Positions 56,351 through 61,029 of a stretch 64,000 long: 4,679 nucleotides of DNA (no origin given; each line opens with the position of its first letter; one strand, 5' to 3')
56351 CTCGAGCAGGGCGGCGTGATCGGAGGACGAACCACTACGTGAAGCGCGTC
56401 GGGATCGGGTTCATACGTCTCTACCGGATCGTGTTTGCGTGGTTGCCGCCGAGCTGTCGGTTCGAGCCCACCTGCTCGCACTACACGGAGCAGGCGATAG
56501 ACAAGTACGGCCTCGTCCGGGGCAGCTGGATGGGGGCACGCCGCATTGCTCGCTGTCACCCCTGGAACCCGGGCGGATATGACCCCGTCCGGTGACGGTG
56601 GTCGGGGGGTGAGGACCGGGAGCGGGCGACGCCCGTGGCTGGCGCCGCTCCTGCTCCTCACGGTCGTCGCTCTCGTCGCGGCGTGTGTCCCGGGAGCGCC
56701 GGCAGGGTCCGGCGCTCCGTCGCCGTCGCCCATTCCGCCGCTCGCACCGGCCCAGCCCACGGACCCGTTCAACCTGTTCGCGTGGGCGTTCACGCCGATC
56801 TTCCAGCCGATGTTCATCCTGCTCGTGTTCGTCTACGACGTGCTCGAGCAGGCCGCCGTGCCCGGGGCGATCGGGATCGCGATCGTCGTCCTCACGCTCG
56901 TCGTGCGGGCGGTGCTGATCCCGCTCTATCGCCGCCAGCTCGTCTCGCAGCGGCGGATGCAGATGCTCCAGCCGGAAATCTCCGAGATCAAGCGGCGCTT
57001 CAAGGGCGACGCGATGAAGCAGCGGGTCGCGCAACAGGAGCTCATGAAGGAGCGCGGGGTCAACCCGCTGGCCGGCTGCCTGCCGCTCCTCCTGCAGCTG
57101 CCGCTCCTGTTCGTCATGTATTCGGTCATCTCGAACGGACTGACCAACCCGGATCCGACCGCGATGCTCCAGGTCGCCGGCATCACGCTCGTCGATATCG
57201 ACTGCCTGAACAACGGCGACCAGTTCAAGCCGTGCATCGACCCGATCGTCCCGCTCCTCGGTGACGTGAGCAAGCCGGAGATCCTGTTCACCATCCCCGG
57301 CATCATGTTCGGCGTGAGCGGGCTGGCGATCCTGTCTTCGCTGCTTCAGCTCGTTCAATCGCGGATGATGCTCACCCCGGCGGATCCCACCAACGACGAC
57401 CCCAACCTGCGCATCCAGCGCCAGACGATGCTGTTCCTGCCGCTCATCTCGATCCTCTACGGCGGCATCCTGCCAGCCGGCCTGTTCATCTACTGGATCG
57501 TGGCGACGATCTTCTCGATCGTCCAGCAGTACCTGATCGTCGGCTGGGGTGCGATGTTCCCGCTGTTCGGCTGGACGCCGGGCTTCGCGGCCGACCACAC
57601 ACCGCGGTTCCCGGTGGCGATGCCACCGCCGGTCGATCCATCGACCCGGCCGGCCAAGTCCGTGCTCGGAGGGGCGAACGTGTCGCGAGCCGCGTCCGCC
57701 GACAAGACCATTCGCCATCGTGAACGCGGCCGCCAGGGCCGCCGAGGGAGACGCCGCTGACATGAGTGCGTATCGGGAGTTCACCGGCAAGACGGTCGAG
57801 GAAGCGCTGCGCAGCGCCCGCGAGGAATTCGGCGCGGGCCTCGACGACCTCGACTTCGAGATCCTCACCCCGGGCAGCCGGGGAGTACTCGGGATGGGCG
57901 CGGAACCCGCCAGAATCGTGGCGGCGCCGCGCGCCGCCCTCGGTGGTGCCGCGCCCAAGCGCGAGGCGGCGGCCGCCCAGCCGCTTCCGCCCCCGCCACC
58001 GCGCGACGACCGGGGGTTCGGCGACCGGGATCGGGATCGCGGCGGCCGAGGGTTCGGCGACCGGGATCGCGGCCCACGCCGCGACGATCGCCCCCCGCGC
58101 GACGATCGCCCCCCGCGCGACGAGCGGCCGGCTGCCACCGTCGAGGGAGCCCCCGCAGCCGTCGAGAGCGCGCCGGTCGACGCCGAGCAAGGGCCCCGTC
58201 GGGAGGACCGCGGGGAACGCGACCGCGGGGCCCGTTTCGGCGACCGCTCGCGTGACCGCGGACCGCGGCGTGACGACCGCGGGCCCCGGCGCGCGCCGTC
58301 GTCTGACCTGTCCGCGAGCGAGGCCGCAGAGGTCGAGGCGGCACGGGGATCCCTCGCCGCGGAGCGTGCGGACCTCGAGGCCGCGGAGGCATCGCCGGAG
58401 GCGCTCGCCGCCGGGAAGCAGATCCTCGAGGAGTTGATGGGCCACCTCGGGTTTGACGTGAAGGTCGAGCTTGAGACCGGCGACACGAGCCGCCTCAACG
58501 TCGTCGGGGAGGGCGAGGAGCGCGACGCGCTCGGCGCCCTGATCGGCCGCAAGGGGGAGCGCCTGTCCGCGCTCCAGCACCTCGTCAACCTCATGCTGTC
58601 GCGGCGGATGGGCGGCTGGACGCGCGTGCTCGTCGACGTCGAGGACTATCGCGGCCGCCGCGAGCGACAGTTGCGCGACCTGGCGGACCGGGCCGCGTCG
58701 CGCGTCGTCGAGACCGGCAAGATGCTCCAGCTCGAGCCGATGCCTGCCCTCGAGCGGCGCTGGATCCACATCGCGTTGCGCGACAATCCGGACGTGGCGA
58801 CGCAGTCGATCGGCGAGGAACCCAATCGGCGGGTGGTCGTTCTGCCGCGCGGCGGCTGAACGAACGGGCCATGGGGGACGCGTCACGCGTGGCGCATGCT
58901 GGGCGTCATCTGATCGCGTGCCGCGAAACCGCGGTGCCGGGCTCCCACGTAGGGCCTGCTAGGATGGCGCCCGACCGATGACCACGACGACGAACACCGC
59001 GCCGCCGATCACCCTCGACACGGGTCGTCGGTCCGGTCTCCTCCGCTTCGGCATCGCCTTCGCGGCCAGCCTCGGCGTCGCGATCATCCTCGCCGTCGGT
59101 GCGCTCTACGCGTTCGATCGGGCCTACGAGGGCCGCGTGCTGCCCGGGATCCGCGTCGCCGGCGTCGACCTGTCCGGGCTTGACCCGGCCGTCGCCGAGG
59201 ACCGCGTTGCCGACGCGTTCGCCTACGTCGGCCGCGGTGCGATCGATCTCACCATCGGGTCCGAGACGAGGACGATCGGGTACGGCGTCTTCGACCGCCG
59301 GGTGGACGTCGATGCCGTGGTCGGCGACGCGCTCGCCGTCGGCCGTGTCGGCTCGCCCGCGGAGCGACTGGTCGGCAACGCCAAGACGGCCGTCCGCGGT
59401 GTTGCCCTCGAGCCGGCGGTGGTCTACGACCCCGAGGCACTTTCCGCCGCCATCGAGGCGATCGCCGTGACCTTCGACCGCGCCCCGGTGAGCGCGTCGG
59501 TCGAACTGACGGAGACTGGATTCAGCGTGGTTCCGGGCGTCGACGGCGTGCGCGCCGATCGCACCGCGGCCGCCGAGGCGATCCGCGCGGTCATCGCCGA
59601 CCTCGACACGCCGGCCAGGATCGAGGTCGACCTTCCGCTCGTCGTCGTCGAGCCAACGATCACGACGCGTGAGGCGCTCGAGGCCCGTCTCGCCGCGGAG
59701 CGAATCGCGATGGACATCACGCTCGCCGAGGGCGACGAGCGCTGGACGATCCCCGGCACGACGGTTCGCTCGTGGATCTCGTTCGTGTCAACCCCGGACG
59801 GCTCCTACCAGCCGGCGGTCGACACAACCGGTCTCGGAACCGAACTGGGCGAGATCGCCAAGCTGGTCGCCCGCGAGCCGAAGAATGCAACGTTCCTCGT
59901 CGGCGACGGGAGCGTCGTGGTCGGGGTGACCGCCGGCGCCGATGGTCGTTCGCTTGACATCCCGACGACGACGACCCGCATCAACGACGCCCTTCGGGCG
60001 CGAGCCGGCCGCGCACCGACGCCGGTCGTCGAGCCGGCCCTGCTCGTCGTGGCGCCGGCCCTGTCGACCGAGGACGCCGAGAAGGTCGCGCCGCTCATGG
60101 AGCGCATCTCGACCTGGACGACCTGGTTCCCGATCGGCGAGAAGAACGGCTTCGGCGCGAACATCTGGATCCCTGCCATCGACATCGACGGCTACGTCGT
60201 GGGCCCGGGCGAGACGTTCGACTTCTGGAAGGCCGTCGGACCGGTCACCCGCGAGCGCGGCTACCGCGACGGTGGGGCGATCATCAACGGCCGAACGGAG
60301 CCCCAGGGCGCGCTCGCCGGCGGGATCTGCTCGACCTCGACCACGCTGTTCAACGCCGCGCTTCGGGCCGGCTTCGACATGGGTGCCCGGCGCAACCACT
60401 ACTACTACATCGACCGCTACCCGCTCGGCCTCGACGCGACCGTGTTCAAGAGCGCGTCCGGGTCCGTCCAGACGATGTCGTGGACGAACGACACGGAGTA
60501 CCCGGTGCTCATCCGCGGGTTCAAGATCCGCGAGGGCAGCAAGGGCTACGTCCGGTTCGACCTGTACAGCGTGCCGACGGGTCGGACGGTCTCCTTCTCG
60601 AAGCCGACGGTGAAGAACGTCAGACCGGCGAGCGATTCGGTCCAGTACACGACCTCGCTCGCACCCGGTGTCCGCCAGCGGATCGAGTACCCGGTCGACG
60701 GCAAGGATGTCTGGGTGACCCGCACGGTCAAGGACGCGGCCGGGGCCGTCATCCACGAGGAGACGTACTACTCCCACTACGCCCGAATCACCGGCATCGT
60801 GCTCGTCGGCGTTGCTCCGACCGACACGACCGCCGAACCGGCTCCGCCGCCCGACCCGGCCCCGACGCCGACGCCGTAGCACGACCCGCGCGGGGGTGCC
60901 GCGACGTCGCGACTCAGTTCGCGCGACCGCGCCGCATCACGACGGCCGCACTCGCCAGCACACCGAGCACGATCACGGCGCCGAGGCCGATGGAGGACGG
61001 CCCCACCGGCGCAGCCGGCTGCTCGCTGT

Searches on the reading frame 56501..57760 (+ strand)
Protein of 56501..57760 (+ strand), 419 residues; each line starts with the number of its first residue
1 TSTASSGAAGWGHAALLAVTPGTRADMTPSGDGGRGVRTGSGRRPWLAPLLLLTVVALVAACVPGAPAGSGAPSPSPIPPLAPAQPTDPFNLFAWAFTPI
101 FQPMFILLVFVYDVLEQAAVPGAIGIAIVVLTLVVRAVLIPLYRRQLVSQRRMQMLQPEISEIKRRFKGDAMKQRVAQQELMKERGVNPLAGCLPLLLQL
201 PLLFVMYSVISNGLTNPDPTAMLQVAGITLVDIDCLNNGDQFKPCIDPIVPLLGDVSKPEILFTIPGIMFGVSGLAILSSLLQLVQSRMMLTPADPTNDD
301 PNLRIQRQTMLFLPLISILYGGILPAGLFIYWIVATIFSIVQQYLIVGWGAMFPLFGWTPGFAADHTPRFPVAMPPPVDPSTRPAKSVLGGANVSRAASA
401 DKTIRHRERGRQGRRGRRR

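Call 83: search_protein_families(library=pfam, proteins=[window:56501-57760:+], max_evalue=0.00001)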
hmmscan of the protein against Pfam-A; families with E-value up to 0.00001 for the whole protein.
window:56501-57760:+ (419 aa): 1 family
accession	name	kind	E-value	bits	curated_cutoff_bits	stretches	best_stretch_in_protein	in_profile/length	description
PF02096.25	60KD_IMP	-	2.2e-44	151.8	35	1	125-346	2-161/163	60Kd inner membrane protein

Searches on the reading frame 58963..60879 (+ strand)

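Call 83: search_protein_families(library=pfam, proteins=[window:58963-60879:+], max_evalue=0.00001)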
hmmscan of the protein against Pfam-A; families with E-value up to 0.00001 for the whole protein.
window:58963-60879:+ (638 aa): 2 families
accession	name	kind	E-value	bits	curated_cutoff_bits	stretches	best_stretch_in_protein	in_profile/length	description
PF04294.18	VanW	-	1.2e-32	112.6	27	1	400-520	5-119/130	VanW like protein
PF12229.13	PG_binding_4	-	2.1e-23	83.1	22.1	1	114-214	12-111/117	Putative peptidoglycan binding domain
